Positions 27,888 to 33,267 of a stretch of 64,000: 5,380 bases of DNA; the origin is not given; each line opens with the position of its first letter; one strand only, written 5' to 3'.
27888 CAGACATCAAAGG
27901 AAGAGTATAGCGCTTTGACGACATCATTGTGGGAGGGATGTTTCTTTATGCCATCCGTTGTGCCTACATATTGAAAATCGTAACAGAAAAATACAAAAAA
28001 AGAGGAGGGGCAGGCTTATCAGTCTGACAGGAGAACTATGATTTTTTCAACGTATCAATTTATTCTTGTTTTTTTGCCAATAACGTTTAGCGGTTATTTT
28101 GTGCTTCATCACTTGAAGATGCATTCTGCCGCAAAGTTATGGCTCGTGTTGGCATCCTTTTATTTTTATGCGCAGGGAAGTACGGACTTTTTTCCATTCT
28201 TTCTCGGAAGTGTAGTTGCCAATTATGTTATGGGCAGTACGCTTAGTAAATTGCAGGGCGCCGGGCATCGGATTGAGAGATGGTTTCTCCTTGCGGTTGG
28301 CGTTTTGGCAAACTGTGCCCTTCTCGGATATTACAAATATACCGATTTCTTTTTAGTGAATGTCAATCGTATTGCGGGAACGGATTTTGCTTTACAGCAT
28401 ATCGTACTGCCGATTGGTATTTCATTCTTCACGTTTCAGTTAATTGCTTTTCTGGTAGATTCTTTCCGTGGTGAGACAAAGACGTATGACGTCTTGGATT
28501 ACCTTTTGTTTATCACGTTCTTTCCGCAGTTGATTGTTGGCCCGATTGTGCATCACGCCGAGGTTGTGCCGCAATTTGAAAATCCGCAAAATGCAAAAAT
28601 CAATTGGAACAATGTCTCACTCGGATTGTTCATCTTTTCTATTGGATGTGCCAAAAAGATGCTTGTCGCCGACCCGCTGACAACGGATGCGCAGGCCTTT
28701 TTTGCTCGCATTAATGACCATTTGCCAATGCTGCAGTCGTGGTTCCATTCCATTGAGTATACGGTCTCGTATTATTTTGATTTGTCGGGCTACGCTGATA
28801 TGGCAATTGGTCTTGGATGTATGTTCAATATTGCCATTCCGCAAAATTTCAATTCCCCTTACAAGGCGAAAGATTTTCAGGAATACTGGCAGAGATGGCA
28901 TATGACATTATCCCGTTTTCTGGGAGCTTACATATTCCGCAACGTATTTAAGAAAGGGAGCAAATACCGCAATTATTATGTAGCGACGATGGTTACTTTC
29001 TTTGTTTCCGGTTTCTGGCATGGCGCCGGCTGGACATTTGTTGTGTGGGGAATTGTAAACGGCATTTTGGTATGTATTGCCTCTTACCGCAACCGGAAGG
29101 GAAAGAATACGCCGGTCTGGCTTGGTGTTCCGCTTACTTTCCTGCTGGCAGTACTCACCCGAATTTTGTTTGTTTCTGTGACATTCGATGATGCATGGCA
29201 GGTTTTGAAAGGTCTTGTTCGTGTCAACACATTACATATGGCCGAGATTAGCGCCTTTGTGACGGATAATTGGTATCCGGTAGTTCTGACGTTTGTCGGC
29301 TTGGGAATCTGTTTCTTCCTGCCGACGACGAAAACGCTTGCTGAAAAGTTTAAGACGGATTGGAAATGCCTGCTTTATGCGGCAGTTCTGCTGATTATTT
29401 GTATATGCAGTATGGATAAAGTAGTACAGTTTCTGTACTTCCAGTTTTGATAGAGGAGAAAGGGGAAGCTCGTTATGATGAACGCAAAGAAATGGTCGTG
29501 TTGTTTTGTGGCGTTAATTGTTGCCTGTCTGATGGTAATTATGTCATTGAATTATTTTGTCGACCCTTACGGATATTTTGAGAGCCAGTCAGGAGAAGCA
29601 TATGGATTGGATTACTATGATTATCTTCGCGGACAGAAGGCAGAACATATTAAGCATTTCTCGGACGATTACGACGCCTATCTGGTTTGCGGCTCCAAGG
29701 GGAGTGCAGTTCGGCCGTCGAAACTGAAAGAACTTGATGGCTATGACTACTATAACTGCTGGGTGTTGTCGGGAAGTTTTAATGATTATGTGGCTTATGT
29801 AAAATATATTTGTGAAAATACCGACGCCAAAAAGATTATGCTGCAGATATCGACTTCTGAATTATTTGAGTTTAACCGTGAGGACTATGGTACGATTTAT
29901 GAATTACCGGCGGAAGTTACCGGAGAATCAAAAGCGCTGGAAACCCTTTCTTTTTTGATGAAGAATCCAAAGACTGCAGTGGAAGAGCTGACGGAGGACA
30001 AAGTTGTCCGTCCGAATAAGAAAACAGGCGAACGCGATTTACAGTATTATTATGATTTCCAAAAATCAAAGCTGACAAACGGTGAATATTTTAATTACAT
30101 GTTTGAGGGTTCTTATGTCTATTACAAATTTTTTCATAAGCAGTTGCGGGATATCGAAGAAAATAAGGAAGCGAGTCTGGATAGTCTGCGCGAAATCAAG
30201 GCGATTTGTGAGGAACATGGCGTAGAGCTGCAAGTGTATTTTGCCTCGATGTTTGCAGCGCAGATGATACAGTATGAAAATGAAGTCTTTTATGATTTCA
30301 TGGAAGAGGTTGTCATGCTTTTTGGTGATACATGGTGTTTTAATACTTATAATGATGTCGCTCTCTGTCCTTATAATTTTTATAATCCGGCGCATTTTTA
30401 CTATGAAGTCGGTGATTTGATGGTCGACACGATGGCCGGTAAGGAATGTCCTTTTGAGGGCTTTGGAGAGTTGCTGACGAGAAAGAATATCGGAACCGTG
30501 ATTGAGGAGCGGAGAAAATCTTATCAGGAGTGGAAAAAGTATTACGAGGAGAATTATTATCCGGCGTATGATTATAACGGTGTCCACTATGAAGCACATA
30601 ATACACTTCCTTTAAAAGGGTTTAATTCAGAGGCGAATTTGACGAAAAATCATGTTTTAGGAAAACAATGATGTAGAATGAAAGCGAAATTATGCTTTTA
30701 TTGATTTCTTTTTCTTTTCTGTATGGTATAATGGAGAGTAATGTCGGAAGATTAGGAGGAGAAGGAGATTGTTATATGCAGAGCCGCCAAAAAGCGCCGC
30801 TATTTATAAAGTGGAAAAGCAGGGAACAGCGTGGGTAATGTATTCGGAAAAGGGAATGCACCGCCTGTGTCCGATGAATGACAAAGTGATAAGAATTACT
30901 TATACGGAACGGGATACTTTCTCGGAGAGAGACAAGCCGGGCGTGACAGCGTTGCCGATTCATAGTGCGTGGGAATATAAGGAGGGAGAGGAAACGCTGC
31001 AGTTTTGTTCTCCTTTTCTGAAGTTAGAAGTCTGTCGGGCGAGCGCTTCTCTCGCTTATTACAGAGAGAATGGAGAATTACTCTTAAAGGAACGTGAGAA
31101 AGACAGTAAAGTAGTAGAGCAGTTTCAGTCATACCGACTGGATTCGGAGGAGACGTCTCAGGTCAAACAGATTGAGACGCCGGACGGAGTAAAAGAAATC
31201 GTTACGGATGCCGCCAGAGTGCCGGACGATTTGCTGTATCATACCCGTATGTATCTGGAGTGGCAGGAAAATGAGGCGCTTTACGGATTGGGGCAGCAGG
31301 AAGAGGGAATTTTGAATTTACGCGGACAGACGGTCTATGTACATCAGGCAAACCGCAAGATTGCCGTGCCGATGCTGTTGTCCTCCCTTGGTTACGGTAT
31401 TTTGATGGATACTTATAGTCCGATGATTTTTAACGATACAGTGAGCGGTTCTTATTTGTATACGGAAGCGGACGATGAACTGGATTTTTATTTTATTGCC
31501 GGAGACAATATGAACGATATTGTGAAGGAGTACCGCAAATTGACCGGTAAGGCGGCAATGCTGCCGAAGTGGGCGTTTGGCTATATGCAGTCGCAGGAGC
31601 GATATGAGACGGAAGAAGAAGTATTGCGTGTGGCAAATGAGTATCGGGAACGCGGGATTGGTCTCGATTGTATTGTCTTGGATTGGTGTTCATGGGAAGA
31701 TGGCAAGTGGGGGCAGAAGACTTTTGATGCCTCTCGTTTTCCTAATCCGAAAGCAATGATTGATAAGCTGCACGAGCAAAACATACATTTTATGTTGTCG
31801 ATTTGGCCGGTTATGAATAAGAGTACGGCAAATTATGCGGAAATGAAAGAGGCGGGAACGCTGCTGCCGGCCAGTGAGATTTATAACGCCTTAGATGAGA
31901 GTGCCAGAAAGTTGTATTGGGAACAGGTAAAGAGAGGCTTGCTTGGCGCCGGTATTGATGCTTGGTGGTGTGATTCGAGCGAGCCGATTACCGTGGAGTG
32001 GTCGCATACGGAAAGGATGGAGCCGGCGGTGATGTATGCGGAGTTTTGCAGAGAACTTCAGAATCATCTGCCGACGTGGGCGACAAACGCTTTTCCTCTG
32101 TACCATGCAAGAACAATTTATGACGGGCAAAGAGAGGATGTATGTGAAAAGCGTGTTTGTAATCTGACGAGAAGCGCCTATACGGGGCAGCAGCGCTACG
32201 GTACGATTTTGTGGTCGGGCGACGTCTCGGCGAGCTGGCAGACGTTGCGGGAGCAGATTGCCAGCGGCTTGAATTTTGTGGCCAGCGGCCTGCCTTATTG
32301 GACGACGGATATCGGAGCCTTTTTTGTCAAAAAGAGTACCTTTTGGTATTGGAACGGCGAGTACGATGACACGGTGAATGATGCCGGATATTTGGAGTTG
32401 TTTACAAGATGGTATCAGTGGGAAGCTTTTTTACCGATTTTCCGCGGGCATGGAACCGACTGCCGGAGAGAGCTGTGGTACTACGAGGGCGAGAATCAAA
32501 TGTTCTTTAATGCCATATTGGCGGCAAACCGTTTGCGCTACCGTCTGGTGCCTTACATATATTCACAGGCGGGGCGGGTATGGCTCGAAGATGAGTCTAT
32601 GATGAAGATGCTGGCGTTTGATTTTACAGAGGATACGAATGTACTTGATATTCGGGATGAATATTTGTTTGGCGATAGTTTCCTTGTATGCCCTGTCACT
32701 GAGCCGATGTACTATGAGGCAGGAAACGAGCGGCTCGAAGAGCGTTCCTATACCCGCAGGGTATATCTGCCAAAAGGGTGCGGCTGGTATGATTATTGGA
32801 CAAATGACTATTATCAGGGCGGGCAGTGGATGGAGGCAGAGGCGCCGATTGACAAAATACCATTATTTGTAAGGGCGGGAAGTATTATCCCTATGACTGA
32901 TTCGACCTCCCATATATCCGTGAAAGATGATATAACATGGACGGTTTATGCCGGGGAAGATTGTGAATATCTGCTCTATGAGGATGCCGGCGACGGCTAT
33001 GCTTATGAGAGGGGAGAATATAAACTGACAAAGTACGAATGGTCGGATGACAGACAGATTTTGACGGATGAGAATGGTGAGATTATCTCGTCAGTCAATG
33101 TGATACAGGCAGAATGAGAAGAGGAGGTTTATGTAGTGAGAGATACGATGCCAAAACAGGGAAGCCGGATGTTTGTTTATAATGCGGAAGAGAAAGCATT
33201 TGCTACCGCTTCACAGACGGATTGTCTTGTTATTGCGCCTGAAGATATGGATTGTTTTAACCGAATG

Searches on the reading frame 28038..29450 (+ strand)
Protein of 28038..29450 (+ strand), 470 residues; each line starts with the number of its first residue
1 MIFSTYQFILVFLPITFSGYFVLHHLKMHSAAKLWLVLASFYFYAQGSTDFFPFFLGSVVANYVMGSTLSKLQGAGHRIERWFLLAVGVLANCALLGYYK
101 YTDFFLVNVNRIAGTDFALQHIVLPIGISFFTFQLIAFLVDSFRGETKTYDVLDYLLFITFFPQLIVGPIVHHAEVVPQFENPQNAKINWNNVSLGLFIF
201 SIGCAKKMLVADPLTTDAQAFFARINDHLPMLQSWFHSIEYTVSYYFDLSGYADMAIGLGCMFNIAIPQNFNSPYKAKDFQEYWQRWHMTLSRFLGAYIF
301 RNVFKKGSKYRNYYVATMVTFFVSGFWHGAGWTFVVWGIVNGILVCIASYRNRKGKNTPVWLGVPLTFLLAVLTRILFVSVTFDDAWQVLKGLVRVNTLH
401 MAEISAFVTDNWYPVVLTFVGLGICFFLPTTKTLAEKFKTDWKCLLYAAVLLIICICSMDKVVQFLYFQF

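Call 49: search_protein_families(library=pfam, proteins=[window:28038-29450:+], max_evalue=0.00001)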
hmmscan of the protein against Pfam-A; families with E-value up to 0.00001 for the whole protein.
window:28038-29450:+ (470 aa): 2 families
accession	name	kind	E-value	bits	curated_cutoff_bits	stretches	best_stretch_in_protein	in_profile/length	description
PF03062.24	MBOAT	-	4.2e-28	99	27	1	140-346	69-292/337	MBOAT, membrane-bound O-acyltransferase family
PF13813.11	MBOAT_2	-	3.4e-06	27.7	25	1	268-331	2-67/85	Membrane bound O-acyl transferase family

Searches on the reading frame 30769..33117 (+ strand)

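Call 9: search_protein_families(library=pfam, proteins=[window:30769-33117:+])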
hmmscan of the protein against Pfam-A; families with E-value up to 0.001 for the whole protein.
window:30769-33117:+ (782 aa): 4 families
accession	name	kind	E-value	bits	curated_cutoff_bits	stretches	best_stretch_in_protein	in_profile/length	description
PF01055.32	Glyco_hydro_31_2nd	-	2.4e-84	283.9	23.5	1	263-600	2-328/328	Glycosyl hydrolases family 31 TIM-barrel domain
PF21365.3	Glyco_hydro_31_3rd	-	1.7e-27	96.1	24.4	1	609-707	2-87/87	Glycosyl hydrolase family 31 C-terminal domain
PF17137.9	DUF5110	-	2.1e-10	40.9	27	1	722-765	2-46/71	Domain of unknown function (DUF5110)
PF13802.12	Gal_mutarotas_2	-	6.9e-10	39.9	27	1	36-221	7-183/184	Glycosyl hydrolase 31 N-terminal galactose mutarotase-like domain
